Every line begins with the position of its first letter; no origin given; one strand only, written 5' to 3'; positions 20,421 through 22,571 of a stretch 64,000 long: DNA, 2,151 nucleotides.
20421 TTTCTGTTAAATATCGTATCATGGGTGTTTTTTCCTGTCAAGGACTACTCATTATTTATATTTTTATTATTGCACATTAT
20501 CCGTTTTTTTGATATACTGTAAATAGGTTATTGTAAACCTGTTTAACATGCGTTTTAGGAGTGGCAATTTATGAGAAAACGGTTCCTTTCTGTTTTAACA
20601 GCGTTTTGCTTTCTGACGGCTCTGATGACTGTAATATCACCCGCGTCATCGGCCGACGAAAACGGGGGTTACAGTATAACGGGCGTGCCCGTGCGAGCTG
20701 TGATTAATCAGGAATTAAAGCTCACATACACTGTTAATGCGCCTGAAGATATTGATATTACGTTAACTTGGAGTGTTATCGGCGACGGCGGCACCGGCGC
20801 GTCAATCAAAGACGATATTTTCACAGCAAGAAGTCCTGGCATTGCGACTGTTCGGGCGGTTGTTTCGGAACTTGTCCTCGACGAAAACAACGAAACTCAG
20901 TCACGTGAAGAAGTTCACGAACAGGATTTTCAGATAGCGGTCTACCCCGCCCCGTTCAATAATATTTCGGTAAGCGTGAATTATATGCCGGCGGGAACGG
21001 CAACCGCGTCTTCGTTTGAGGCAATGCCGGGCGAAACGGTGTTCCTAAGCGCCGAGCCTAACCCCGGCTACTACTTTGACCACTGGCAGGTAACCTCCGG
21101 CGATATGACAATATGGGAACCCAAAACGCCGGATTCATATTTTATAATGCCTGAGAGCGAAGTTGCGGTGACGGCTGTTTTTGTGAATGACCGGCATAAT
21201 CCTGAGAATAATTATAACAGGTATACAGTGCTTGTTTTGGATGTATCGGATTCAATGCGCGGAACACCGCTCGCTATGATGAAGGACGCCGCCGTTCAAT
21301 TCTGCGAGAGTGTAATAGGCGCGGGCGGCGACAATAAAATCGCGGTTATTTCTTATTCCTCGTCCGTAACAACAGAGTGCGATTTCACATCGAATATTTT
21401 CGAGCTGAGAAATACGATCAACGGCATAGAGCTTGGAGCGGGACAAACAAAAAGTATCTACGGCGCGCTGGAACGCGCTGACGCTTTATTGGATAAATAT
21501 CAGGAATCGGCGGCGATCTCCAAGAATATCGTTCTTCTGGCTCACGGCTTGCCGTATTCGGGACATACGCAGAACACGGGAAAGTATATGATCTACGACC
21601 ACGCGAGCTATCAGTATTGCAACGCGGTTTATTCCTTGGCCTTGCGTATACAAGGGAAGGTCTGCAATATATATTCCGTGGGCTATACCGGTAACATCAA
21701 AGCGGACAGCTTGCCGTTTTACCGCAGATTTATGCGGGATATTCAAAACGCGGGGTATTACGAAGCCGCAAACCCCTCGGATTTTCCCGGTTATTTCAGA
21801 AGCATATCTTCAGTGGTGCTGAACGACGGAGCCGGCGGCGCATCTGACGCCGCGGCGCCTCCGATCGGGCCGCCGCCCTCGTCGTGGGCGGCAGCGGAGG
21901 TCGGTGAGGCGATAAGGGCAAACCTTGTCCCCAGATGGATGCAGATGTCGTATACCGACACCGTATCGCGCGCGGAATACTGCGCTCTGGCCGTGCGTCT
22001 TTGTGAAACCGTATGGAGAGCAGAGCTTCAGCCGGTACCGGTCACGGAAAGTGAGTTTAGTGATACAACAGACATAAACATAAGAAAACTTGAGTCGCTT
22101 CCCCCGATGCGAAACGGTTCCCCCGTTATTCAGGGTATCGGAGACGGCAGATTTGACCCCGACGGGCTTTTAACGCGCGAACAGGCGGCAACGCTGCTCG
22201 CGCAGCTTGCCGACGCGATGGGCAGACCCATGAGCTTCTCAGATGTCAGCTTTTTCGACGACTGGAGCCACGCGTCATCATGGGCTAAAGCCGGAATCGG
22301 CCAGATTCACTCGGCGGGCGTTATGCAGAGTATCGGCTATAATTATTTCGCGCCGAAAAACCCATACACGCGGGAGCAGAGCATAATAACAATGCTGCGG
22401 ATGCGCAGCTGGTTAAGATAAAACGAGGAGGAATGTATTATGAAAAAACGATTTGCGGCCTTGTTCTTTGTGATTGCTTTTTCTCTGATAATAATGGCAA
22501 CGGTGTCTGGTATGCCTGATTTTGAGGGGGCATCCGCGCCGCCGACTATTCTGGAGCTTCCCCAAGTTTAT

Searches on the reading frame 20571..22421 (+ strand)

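Call 22: search_protein_families(library=pfam, proteins=[window:20571-22421:+], max_evalue=0.00001)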
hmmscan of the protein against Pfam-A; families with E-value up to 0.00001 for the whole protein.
window:20571-22421:+ (616 aa): 4 families
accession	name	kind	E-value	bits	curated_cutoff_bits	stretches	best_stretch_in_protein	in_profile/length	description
PF13519.12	VWA_2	-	3.1e-14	53.9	27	1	219-324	1-104/107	von Willebrand factor type A domain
PF18998.6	Flg_new_2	-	1.9e-11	44.2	23.6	1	133-206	2-71/73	Divergent InlB B-repeat domain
PF00092.34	VWA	-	6.3e-11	43.3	23.8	1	220-331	3-118/174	von Willebrand factor type A domain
PF00395.25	SLH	-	1.4e-10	41.4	20.8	0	519-540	23-44/44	S-layer homology domain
